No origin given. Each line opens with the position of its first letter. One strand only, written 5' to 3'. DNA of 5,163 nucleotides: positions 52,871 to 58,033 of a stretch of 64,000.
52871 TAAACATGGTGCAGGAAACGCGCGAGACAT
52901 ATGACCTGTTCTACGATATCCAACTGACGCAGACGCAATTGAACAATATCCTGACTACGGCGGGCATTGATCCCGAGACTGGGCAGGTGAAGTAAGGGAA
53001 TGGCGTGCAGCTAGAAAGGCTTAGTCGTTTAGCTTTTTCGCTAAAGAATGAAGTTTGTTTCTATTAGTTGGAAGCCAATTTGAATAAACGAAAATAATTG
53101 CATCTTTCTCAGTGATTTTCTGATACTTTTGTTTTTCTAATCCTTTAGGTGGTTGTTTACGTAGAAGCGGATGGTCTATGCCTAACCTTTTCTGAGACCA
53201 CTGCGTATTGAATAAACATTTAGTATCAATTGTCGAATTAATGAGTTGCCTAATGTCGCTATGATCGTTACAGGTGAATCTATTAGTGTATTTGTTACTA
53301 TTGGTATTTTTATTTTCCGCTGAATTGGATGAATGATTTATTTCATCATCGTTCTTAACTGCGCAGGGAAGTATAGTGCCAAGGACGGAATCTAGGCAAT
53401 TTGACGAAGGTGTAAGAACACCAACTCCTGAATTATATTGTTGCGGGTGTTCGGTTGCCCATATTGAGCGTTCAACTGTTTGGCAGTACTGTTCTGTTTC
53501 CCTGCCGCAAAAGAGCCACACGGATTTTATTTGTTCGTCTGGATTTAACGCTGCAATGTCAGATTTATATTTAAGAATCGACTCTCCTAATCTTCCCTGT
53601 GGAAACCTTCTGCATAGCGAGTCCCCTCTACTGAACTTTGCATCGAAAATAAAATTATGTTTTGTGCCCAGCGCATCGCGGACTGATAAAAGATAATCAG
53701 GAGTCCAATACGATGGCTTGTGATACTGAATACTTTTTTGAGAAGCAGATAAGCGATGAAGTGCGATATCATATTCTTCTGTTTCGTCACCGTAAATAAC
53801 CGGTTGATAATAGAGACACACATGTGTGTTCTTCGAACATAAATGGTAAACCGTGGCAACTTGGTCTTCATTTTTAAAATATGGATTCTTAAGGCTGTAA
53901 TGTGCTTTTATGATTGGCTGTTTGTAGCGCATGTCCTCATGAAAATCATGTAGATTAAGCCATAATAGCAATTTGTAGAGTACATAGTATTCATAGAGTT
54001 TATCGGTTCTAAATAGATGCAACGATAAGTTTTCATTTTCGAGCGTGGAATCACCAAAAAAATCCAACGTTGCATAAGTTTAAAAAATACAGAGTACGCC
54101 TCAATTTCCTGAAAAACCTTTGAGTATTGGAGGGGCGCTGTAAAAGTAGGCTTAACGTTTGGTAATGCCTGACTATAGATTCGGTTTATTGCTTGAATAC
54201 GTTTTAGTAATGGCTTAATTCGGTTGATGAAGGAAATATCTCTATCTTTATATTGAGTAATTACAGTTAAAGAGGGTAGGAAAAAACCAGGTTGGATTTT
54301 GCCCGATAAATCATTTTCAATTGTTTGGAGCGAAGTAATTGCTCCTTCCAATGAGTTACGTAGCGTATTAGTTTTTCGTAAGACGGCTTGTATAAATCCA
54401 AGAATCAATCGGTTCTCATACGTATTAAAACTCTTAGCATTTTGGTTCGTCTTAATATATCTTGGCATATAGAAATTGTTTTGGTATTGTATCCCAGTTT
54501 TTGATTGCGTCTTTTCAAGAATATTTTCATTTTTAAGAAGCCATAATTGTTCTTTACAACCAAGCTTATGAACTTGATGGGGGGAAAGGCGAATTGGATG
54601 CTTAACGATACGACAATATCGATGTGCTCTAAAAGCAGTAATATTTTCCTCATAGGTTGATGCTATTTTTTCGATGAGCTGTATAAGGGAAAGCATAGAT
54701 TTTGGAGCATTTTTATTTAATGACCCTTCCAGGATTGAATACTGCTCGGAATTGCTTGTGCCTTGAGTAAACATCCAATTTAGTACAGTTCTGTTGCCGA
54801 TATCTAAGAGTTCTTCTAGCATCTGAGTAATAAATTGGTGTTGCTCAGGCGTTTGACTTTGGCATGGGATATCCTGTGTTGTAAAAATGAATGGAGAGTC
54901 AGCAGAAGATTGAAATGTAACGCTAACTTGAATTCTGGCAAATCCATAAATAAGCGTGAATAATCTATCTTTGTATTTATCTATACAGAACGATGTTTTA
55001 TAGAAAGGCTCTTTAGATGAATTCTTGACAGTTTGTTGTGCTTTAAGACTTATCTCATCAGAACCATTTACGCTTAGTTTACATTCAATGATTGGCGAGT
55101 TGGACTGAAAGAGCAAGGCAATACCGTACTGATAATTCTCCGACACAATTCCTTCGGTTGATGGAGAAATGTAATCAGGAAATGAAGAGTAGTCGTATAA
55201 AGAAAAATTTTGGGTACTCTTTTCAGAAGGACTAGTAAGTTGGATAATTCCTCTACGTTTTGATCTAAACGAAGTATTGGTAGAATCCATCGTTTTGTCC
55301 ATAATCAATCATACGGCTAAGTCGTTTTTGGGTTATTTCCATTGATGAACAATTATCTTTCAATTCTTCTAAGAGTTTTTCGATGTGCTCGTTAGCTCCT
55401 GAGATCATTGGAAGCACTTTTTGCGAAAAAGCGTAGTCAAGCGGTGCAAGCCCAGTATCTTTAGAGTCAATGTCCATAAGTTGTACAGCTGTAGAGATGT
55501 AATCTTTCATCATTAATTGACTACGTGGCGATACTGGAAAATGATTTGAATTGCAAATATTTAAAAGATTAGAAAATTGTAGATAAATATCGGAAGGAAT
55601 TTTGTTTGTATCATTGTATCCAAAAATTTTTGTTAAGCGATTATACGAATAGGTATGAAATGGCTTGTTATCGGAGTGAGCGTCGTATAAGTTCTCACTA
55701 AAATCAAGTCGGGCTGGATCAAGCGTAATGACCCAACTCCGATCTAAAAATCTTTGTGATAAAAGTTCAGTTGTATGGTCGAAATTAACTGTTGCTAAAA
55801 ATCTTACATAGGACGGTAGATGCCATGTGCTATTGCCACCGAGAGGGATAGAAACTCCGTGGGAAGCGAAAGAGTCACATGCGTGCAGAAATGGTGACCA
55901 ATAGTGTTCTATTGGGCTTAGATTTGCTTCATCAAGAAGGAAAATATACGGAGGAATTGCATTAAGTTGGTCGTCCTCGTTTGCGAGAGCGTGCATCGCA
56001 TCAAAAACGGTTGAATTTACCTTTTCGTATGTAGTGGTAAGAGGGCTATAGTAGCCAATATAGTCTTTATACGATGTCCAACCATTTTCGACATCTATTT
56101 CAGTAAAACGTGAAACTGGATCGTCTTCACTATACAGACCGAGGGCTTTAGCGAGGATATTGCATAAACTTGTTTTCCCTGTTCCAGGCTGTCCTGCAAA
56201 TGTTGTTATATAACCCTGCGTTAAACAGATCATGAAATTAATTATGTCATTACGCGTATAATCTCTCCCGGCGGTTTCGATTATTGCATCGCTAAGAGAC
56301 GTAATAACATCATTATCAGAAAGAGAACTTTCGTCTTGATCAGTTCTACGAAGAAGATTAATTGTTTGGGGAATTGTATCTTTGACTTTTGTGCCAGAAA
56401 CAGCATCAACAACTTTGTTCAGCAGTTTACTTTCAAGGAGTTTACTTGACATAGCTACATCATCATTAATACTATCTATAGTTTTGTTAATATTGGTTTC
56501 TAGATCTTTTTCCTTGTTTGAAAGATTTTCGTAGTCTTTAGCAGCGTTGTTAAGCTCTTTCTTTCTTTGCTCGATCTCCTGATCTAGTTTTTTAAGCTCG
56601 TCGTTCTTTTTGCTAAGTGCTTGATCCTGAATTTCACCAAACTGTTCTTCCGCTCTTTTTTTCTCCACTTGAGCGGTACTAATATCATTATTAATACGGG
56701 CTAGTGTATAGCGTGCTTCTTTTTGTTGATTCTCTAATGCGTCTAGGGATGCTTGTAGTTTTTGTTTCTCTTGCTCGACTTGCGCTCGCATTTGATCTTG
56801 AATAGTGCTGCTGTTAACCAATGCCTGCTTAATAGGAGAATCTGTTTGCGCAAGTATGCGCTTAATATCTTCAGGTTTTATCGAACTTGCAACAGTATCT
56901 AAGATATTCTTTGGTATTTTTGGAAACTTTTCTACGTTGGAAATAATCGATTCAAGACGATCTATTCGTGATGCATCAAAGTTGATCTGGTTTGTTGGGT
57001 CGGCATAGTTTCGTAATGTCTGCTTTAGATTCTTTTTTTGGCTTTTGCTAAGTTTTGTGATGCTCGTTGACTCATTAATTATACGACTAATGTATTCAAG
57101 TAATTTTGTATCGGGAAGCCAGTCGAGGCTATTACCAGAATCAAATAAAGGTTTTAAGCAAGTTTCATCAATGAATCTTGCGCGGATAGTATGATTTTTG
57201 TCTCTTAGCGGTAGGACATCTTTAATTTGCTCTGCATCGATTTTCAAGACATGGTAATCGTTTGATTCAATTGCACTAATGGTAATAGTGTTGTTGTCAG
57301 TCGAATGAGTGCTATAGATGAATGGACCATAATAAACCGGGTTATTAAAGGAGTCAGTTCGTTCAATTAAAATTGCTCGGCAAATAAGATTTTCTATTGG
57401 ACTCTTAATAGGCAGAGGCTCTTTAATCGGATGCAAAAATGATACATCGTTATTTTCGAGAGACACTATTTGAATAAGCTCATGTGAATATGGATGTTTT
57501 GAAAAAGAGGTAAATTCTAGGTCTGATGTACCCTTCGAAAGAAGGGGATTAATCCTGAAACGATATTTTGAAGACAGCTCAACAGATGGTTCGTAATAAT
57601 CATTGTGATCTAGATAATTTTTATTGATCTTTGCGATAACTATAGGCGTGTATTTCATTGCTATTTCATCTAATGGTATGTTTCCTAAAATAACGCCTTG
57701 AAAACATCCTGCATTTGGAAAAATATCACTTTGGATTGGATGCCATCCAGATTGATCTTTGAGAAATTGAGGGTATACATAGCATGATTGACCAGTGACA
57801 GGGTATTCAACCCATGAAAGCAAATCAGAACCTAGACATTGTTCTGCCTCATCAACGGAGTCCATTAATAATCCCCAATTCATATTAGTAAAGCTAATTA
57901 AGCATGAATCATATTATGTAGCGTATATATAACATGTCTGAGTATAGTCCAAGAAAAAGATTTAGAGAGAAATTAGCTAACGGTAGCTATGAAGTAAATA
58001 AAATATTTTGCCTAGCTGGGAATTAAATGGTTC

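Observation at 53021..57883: Two-gene McrBC-like operon with a coiled-coil AAA+ NTPase, placed back-to-back with cas3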

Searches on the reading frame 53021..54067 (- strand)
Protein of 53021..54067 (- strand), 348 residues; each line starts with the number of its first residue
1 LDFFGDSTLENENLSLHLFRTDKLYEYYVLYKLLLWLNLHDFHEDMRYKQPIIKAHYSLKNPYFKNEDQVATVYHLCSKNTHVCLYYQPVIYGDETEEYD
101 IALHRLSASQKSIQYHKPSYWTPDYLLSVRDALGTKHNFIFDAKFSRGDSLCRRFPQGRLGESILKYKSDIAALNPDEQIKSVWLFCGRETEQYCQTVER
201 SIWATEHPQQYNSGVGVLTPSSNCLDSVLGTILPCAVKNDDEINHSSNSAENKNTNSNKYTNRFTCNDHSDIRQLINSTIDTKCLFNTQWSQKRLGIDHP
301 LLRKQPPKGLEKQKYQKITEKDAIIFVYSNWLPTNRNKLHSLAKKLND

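Call 4: search_protein_families(library=pfam, proteins=[window:53021-54067:-], max_evalue=0.1)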
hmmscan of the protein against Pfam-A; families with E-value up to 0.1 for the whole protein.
window:53021-54067:- (348 aa): 1 family
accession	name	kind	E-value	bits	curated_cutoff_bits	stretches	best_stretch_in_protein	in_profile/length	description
PF04411.18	PDDEXK_7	-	0.00097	19.7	22.1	1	23-145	1-104/164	PD-(D/E)XK nuclease superfamily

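Call 5: search_protein_families(library=padloc, proteins=[window:53021-54067:-], max_evalue=0.1)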
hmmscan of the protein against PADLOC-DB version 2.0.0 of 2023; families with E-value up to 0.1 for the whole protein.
window:53021-54067:- (348 aa): 0 families

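Call 7: search_protein_families(library=ncbifam, proteins=[window:53021-54067:-], max_evalue=0.1)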
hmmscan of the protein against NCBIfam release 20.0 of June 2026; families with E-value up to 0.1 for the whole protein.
window:53021-54067:- (348 aa): 0 families

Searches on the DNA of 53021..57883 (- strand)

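Call 8: search_dna_similar(query=window:53021-57883:-, collection=ecoli_genomes, mode=near, max_rows=10)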
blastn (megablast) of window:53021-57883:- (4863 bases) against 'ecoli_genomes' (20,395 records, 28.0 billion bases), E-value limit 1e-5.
No match.

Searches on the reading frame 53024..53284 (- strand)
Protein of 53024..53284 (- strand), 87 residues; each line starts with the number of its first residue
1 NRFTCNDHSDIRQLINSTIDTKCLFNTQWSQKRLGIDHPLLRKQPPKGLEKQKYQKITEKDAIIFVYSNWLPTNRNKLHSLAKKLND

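Call 49: search_solved_structures(query=A1, max_evalue=10)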
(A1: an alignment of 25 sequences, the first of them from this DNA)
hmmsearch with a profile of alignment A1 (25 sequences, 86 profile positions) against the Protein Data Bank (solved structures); distinct sequences matched with E-value up to 10: 2.
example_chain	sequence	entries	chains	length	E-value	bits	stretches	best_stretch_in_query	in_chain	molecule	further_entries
3oby_A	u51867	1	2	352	0.39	13.9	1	47-83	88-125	Protein pelota homolog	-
9okb_J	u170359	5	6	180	1.3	12.3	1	18-43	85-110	Centromere protein M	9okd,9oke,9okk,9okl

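Call 50: search_protein_families(library=pfam, alignment_id=A1, max_evalue=1)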
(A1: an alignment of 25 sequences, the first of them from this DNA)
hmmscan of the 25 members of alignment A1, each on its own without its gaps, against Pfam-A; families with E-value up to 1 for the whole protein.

A. member 1, seq(87 aa): 0 families

B. families by the number of members that match (of 25 scanned): 7 families
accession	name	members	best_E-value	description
PF17910.6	FeoB_Cyto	1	0.031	FeoB cytosolic helical domain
PF17593.7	DUF5490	1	0.062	Family of unknown function (DUF5490)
PF13526.11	DUF4125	1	0.085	Protein of unknown function (DUF4125)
PF24426.1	HTH_NDX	1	0.12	NDX Homeobox-like domain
PF23521.1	YKL023C-A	1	0.18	YKL023C-A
PF20987.3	I-TevI_DNA-bd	1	0.21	Intron-encoded endonuclease 1, DNA-binding domain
PF10460.15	Peptidase_M30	1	0.32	Peptidase M30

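Call 54: predict_structure(alignment_id=A1)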
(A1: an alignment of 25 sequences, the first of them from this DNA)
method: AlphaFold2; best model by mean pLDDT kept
length: 87 residues; sequences in the alignment: 25
mean_pLDDT: 91.4   pTM: 0.79
mean pLDDT of the five models: 91.4, 90.6, 89.9, 89.9, 88.0
residues with pLDDT >= 90: 67; 70-90: 19; 50-70: 1; < 50: 0
segments of 3 or more residues with pLDDT < 50: none
pLDDT, mean of each block of 10 residues (from residue 1): 82 87 95 96 95 92 94 94 87
secondary structure, 60 per line:
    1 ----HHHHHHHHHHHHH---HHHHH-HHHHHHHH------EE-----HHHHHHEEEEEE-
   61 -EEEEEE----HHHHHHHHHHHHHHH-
elements in order: H5-17 H21-25 H27-34 H48-53 E54-59 E62-67 H72-86

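Call 57: fold_search(model_id=the predicted structure, library=pdb)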
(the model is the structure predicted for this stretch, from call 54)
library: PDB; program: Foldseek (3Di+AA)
matches with E <= 10: 373; with E <= 0.001: 0
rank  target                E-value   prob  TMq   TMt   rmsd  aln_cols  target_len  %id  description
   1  2w1z_B                2.3e-01  0.10  0.20  0.07  12.2        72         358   21  ROP2 from Toxoplasma gondii: A virulence factor with a protein- kinase fold and no enzymatic activity. (released 2008-12-09)
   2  2co5_B                6.8e-01  0.10  0.26  0.24   9.4        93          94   17  F93 FROM STIV, a winged-helix DNA-binding protein (released 2006-05-31)
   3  9qup_B                8.7e-01  0.14  0.30  0.19   7.6        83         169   14  Tb(III)-bound de novo protein scaffold TFD-EE MPNN (released 2025-11-19)
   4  4yrs                  1.1e+00  0.06  0.25  0.07  12.6        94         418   14  Crystal structure of T. cruzi Histidyl-tRNA synthetase in complex with N-(quinolin-3-yl)propanamide (Chem 1698) (released 2015-08-12)
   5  6o8m                  1.1e+00  0.08  0.26  0.24  11.9        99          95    7  Crystal Structure of C9S apo Sulfide-responsive transcriptional repressor (SqrR) from Rhodobacter capsulated bound to di (released 2020-04-01)
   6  4k2e_B                1.2e+00  0.06  0.26  0.25  12.1       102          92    9  HlyU from Vibrio cholerae N16961 (released 2014-04-30)
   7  2co5_A                1.3e+00  0.07  0.25  0.24   9.9        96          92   14  F93 FROM STIV, a winged-helix DNA-binding protein (released 2006-05-31)
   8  2o8e_A                1.3e+00  0.05  0.22  0.05  11.8       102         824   13  human MutSalpha (MSH2/MSH6) bound to a G T mispair, with ADP bound to MSH2 only (released 2007-06-05)
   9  8ag6_B                1.4e+00  0.08  0.32  0.05  12.7       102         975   15  human MutSalpha (MSH2/MSH6) binding to DNA with a GT mismatch (released 2023-01-25)
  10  6o8l                  1.5e+00  0.12  0.23  0.22   4.9        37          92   14  Crystal Structure of C9S apo and reduced Sulfide-responsive transcriptional repressor (SqrR) from Rhodobacter capsulatus (released 2020-04-01)
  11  4ooi_B                1.5e+00  0.06  0.27  0.26  11.8       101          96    9  Reduced HlyU from Vibrio cholerae N16961 (released 2014-12-31)
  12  7dct_D                1.5e+00  0.04  0.22  0.21  10.0       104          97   12  Crystal structure of HSF1 DNA-binding domain in complex with 3-site HSE DNA (24 bp) (released 2021-07-14)
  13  7luf_A                1.9e+00  0.08  0.27  0.03  12.1        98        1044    8  HSV1 polymerase ternary complex with dsDNA and PNU-183792 (released 2021-04-07)
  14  9ndp_U                1.9e+00  0.07  0.27  0.24   7.2        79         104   14  Structure of stalled ribosome and nascent chain in complex with NMT2 and NAC (released 2025-09-10)
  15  7ob9_M                1.9e+00  0.07  0.29  0.08  13.6        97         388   10  Cryo-EM structure of human RNA Polymerase I in elongation state (released 2021-12-08)
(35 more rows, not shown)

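Call 99: fold_search(model_id=the predicted structure, library=viral)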
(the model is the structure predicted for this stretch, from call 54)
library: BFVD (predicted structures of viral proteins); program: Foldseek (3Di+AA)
matches with E <= 10: 445; with E <= 0.001: 0
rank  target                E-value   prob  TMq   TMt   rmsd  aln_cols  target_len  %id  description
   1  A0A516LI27            7.2e-01  0.06  0.24  0.04  12.8        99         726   11  (no name in the UniProt tables at hand)
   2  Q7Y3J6                7.6e-01  0.08  0.27  0.23  11.3        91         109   11  Uncharacterized protein [Escherichia phage RB49]
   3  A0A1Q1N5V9            8.7e-01  0.11  0.25  0.14   9.4        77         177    9  DNA-directed DNA polymerase (Fragment) [Diphylla ecaudata gammaherpesvirus]
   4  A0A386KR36            9.8e-01  0.09  0.27  0.21  12.0        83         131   10  Uncharacterized protein [Caulobacter phage Kronos]
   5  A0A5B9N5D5            1.1e+00  0.07  0.23  0.13  12.7       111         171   10  Uncharacterized protein [Proteus phage Saba]
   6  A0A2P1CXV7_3          1.2e+00  0.13  0.33  0.05   6.7        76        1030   13  Genome polyprotein [Potato cyst nematode picorna-like virus]
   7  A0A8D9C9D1            1.2e+00  0.06  0.21  0.28  15.9        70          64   16  Uncharacterized protein [uncultured marine phage]
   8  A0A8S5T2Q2            1.2e+00  0.06  0.22  0.23  16.8        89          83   11  Uncharacterized protein [Myoviridae sp. ctqfO1]
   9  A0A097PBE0            1.2e+00  0.04  0.22  0.14  11.4        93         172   11  Uncharacterized protein [Delftia phage RG-2014]
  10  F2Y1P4                1.3e+00  0.30  0.51  0.16   5.2        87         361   18  (no name in the UniProt tables at hand)
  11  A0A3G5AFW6            1.3e+00  0.08  0.24  0.07  15.7        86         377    9  Uncharacterized protein [Solivirus sp.]
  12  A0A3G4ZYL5            1.4e+00  0.21  0.40  0.26   5.8        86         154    8  NET domain-containing protein [Gaeavirus sp.]
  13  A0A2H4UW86            1.4e+00  0.21  0.42  0.21   5.4        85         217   12  Uncharacterized protein [Bodo saltans virus]
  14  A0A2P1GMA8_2          1.4e+00  0.20  0.31  0.04   4.7        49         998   14  RNA-dependent RNA polymerase [Wuhan astro-like virus]
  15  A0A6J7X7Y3            1.4e+00  0.08  0.24  0.13   5.6        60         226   13  Uncharacterized protein [uncultured Caudovirales phage]
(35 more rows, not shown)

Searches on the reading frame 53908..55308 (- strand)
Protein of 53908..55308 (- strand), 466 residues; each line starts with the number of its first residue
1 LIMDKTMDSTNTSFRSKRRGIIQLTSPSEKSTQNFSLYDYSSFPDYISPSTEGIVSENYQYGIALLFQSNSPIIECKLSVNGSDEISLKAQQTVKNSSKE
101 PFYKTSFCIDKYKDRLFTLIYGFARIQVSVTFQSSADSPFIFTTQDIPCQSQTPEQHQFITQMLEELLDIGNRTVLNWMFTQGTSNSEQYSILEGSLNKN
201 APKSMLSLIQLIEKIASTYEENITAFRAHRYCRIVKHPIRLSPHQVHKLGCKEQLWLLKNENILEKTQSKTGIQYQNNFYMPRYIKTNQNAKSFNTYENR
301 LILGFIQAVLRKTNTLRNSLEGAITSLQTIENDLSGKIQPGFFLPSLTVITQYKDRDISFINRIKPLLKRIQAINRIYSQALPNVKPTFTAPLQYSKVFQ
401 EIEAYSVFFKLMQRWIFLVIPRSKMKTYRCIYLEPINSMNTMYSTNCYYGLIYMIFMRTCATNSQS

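Call 4: search_protein_families(library=pfam, proteins=[window:53908-55308:-], max_evalue=0.1)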
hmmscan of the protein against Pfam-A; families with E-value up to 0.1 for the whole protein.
window:53908-55308:- (466 aa): 1 family
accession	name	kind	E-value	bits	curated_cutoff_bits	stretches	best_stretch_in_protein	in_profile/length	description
PF09823.15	DUF2357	-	6.3e-06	26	23.3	1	194-324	67-191/251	Domain of unknown function (DUF2357)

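Call 5: search_protein_families(library=padloc, proteins=[window:53908-55308:-], max_evalue=0.1)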
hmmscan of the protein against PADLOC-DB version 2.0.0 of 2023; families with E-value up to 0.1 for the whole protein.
window:53908-55308:- (466 aa): 0 families

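Call 7: search_protein_families(library=ncbifam, proteins=[window:53908-55308:-], max_evalue=0.1)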
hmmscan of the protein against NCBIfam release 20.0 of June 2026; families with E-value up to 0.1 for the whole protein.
window:53908-55308:- (466 aa): 0 families
